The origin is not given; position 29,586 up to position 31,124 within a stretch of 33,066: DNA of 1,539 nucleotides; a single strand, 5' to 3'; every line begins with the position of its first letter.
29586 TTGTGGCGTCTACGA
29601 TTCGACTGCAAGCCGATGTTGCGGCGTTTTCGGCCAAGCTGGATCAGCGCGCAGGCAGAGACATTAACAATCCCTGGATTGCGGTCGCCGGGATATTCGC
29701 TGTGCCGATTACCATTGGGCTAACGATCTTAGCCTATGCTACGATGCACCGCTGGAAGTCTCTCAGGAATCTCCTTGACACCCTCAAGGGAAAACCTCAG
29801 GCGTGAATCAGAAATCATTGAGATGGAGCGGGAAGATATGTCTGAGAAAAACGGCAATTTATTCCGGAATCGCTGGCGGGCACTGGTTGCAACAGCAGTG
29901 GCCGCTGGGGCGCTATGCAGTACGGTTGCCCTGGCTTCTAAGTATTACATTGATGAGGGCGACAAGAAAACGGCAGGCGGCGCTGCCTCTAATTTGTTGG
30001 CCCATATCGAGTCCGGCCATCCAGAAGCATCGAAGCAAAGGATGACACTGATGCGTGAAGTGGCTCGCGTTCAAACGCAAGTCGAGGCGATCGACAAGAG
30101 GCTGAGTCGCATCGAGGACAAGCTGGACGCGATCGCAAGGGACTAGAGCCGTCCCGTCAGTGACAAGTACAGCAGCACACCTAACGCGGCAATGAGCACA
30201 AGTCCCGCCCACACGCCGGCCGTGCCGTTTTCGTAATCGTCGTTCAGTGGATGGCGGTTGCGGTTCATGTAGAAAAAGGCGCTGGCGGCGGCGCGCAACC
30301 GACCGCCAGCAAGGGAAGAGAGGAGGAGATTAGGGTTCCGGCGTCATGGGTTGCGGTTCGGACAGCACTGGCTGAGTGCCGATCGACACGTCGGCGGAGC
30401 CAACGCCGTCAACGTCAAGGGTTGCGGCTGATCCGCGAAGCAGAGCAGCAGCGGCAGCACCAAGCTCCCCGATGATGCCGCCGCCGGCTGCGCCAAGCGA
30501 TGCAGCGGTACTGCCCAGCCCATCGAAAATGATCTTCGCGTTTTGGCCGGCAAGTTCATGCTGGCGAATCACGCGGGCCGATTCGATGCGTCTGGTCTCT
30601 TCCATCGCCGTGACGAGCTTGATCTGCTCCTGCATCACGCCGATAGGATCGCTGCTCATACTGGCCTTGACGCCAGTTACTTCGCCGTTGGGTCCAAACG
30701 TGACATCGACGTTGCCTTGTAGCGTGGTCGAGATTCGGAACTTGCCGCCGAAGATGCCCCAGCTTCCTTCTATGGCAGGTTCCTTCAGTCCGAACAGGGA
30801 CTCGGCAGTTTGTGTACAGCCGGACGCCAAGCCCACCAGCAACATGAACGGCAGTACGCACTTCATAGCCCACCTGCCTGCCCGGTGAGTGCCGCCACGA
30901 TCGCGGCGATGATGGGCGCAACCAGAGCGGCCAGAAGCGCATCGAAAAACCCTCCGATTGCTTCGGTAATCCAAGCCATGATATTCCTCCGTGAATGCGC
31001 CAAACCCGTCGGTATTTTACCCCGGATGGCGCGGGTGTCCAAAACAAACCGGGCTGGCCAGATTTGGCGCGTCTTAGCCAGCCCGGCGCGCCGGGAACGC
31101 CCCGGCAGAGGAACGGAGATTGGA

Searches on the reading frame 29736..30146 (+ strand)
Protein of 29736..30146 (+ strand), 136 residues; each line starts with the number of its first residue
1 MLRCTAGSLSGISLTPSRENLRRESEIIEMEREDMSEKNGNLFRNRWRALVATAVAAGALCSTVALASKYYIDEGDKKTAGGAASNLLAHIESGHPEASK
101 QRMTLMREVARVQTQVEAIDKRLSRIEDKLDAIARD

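Call 4: search_protein_families(library=pfam, proteins=[window:29736-30146:+], max_evalue=0.1)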
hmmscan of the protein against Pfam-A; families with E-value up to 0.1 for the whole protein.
window:29736-30146:+ (136 aa): 3 families
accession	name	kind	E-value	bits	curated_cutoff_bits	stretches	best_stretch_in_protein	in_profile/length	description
PF02403.27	Seryl_tRNA_N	-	0.024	15.3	28.2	1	99-134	66-101/108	Seryl-tRNA synthetase N-terminal domain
PF13334.11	DUF4094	-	0.034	15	24.5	1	92-132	44-86/90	Domain of unknown function (DUF4094)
PF24627.1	PUMA_CC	-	0.044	14.2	30.1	1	100-133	36-69/74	PUMA coiled-coil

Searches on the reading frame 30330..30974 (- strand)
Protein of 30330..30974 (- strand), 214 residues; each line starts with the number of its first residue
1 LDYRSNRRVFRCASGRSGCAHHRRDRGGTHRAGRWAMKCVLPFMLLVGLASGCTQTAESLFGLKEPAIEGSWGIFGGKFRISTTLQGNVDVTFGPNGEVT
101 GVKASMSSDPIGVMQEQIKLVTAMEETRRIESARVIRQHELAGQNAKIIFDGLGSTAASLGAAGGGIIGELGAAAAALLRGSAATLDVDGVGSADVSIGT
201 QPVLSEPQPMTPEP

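Call 4: search_protein_families(library=pfam, proteins=[window:30330-30974:-], max_evalue=0.1)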
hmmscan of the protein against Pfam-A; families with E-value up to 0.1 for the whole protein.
window:30330-30974:- (214 aa): 1 family
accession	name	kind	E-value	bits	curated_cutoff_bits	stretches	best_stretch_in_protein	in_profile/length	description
PF23087.1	MRH_ELAPOR1_9th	-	0.056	13.7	27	0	97-128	89-120/203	ELAPOR1-like, mannose 6-phosphate receptor homology domain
